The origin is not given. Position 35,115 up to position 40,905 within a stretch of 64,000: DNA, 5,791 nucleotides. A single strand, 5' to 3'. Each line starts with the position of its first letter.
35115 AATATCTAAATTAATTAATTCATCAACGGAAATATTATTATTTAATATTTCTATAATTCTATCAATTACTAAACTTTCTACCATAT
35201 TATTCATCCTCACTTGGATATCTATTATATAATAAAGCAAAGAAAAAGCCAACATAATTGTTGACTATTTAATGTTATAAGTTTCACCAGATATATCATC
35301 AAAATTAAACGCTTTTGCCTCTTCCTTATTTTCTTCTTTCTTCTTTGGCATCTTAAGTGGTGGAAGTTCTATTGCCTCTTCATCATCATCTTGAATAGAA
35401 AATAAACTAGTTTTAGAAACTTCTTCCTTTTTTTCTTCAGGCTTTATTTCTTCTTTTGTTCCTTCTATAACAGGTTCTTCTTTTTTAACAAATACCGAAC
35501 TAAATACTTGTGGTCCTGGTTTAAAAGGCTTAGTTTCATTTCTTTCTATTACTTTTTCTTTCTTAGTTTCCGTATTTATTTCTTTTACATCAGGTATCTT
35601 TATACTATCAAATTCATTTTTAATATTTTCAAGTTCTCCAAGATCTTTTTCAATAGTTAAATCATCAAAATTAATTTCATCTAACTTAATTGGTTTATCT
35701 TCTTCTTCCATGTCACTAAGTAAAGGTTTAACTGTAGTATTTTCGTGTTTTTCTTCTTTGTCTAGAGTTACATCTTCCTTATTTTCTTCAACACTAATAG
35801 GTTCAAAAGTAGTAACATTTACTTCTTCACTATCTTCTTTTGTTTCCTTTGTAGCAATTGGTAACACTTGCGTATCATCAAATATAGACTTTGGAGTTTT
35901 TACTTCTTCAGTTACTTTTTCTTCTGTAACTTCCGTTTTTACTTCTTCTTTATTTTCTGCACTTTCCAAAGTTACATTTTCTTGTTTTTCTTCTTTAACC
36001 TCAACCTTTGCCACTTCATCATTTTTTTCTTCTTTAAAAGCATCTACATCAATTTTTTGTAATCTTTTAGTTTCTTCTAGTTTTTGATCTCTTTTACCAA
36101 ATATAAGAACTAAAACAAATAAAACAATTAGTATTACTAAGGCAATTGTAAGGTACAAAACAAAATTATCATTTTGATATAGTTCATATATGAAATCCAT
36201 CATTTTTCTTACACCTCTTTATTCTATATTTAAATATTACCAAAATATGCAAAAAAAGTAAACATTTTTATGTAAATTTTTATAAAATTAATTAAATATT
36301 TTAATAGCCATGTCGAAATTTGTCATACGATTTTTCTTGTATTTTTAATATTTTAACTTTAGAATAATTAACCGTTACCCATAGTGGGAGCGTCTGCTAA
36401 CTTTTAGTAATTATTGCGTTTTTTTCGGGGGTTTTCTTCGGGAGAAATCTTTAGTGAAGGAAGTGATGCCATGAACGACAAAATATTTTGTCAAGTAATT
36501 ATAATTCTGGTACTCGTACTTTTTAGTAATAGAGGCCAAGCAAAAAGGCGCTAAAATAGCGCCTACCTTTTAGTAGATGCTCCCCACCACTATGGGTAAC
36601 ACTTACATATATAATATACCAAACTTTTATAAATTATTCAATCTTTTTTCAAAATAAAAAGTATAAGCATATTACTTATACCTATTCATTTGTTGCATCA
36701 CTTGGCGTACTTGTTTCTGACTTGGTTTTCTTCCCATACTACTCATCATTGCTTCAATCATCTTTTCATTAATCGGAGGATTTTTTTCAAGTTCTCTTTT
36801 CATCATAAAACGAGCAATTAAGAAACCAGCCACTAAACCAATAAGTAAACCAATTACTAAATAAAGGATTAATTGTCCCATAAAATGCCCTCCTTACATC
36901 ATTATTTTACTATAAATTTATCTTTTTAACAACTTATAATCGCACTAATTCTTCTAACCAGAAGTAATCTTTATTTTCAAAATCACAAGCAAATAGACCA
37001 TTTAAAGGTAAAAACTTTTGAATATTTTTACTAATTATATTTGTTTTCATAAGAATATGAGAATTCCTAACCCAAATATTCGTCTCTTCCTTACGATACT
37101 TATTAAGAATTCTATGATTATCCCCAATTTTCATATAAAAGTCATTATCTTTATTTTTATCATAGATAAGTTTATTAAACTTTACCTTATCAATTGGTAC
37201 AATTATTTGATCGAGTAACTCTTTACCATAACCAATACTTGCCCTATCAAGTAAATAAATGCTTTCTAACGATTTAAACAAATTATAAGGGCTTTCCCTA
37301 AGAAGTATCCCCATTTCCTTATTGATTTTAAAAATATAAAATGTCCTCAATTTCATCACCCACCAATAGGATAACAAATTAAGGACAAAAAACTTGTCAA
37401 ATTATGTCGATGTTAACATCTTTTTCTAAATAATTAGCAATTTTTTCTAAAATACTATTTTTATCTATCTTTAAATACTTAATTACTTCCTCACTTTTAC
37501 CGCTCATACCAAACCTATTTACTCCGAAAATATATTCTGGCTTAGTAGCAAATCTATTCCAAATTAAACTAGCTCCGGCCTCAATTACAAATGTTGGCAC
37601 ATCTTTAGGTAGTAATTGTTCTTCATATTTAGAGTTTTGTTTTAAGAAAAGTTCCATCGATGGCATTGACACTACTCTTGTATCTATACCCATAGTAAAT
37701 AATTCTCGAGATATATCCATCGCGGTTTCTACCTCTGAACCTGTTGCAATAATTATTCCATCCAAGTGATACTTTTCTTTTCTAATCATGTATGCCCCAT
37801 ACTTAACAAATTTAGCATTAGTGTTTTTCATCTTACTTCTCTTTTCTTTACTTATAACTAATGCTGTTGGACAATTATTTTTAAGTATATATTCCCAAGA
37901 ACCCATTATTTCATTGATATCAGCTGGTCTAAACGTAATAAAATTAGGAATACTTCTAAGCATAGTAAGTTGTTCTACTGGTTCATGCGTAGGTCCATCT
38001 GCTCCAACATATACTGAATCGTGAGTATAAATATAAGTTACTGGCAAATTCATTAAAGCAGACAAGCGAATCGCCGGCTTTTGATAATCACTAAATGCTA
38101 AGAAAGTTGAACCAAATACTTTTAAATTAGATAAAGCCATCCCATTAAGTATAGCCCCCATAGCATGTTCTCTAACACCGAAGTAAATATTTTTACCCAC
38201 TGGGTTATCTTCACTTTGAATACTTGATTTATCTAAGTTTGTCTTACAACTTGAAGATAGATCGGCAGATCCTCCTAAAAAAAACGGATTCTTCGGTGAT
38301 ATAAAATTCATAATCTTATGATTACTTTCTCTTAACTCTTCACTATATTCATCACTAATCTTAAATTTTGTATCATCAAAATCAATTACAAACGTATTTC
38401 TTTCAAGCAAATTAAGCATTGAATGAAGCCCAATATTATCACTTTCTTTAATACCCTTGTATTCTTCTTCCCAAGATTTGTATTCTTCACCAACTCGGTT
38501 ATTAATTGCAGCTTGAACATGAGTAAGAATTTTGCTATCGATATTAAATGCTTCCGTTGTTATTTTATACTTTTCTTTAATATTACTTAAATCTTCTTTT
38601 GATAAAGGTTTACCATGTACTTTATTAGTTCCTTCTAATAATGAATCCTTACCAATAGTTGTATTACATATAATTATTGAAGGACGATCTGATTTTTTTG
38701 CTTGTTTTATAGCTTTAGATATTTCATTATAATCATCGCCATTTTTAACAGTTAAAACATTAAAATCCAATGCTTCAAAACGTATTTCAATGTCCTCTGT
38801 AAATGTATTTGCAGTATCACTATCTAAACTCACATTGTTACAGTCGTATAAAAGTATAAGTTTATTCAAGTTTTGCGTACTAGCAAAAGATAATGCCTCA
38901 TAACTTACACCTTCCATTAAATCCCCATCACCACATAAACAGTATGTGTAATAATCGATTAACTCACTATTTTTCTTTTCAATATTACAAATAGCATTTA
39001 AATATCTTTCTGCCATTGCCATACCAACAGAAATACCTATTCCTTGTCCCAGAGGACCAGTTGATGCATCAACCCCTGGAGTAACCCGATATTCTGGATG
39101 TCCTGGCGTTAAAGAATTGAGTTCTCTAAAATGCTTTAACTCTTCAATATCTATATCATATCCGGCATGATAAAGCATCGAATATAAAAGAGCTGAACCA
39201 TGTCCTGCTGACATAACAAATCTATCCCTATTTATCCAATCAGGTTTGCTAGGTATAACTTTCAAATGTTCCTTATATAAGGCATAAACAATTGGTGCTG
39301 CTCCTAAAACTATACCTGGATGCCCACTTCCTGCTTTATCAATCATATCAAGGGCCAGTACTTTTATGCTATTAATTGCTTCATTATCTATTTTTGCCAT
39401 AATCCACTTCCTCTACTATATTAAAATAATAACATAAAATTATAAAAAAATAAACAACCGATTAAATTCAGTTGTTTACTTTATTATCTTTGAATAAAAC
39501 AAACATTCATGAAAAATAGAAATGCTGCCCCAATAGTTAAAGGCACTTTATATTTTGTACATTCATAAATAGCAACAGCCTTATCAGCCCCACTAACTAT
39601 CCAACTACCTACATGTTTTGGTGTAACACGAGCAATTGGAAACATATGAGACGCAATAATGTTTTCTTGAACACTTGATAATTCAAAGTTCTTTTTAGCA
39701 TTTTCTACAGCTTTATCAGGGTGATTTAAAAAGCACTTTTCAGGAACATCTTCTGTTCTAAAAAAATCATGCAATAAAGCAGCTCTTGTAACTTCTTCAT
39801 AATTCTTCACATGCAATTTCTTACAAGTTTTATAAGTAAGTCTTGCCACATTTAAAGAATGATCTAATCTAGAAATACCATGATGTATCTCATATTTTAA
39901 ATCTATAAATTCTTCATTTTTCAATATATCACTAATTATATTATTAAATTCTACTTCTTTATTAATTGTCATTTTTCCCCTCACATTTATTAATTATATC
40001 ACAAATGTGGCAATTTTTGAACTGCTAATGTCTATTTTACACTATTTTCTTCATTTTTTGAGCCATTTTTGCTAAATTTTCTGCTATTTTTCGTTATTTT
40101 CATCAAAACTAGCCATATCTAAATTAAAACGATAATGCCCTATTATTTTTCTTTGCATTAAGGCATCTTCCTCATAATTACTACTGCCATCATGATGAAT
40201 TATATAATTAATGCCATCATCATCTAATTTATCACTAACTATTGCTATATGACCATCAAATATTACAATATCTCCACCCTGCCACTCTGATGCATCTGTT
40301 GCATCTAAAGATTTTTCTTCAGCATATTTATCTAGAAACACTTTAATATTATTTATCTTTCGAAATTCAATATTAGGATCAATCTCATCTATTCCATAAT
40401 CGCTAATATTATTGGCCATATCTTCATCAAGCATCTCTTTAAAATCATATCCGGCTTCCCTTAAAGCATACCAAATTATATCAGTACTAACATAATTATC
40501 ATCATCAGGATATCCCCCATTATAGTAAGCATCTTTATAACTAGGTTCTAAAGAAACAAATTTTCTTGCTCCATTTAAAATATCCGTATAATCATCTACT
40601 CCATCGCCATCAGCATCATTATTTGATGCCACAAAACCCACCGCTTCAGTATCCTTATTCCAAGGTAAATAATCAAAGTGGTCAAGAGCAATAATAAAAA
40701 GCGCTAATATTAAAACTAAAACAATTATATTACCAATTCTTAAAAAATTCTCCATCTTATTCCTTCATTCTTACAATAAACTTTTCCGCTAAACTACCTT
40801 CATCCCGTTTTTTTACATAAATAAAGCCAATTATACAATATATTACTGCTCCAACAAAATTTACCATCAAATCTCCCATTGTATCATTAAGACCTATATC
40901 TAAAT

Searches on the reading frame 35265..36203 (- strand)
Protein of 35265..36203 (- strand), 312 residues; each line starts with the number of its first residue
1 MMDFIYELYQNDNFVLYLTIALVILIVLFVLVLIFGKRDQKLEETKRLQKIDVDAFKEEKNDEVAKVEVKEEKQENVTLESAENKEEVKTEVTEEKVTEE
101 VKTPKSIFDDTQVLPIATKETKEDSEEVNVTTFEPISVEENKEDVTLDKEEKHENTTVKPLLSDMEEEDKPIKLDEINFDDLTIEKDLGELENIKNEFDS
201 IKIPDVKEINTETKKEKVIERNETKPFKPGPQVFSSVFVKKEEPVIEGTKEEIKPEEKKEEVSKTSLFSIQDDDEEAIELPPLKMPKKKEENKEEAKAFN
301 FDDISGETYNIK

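Call 30: search_protein_families(library=ncbifam, proteins=[window:35265-36203:-], max_evalue=0.00001)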
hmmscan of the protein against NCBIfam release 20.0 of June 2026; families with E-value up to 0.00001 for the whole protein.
window:35265-36203:- (312 aa): 0 families

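Call 60: find_encoding_contigs(protein=window:35265-36203:-, flank=1500, max_places=10)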
Protein window:35265-36203:- (312 aa): 23 contigs read that carry it; 10 places shown.
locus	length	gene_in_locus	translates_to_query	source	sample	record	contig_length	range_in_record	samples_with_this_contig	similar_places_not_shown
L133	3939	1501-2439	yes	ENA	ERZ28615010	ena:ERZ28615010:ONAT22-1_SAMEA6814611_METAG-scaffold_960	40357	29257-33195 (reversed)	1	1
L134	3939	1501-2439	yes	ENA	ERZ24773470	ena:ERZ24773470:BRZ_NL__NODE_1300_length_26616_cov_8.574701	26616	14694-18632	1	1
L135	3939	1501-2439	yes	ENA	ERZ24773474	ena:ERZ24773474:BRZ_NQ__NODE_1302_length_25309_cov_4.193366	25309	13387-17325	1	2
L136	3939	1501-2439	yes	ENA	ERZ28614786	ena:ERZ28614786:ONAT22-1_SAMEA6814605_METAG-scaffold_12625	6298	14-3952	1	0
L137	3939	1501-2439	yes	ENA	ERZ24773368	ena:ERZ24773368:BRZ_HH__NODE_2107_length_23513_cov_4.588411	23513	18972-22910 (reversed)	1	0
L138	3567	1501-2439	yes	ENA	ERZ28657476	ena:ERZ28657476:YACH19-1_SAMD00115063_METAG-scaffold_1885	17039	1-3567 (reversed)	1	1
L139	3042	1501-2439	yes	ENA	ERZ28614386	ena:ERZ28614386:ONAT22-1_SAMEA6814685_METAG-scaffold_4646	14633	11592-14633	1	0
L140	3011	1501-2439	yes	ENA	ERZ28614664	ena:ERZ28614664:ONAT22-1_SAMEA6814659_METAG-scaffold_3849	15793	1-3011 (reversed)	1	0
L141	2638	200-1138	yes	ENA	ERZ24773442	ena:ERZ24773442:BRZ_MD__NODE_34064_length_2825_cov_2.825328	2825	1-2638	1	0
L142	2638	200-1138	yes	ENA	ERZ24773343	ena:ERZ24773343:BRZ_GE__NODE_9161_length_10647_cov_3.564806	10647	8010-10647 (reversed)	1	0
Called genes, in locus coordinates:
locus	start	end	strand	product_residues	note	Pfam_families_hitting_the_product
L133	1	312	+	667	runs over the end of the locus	PF00456:Transketolase_N, PF13292:DXP_synthase_N (faint), PF02779:Transket_pyr, PF02780:Transketolase_C (weak), PF22613:Transketolase_C_1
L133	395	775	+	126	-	-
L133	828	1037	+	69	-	-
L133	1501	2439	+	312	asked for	-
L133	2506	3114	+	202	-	-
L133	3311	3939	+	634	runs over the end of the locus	PF02518:HATPase_c, PF00204:DNA_gyraseB, PF01751:Toprim, PF00986:DNA_gyraseB_C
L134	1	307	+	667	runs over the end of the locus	PF00456:Transketolase_N, PF13292:DXP_synthase_N (faint), PF02779:Transket_pyr, PF02780:Transketolase_C (weak), PF22613:Transketolase_C_1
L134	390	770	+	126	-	-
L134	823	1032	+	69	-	-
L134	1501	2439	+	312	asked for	-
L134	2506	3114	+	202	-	-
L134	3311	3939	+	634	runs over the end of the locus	PF02518:HATPase_c, PF00204:DNA_gyraseB, PF01751:Toprim, PF00986:DNA_gyraseB_C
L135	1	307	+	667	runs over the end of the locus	PF00456:Transketolase_N, PF13292:DXP_synthase_N (faint), PF02779:Transket_pyr, PF02780:Transketolase_C (weak), PF22613:Transketolase_C_1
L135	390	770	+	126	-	-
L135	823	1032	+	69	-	-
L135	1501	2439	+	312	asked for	-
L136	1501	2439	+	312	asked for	-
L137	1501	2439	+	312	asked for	-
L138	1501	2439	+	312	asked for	-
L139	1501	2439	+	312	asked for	-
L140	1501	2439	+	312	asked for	-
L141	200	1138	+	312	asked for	-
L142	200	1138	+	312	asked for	-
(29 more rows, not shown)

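Call 66: search_protein_families(library=pfam, proteins=[window:35265-36203:-], max_evalue=0.000001)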
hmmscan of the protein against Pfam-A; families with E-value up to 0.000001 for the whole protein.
window:35265-36203:- (312 aa): 0 families

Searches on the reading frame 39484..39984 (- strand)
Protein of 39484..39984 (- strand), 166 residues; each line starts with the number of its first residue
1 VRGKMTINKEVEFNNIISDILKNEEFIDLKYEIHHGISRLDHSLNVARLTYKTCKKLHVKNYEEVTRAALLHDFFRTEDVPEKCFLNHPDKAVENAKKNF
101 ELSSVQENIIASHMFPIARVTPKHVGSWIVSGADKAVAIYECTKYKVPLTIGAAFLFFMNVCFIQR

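Call 90: search_protein_families(library=pfam, proteins=[window:39484-39984:-], max_evalue=0.000001)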
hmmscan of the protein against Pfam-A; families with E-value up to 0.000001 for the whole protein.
window:39484-39984:- (166 aa): 1 family
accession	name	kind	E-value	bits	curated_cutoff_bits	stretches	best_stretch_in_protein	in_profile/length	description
PF01966.28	HD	-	1.5e-09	38.6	22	1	39-135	1-112/116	HD domain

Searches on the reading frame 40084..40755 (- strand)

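Call 90: search_protein_families(library=pfam, proteins=[window:40084-40755:-], max_evalue=0.000001)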
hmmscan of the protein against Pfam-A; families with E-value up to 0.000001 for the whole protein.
window:40084-40755:- (223 aa): 1 family
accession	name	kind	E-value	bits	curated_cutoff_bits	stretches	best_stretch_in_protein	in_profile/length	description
PF06940.17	DUF1287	-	6e-41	140.4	25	1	61-210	2-163/163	Domain of unknown function (DUF1287)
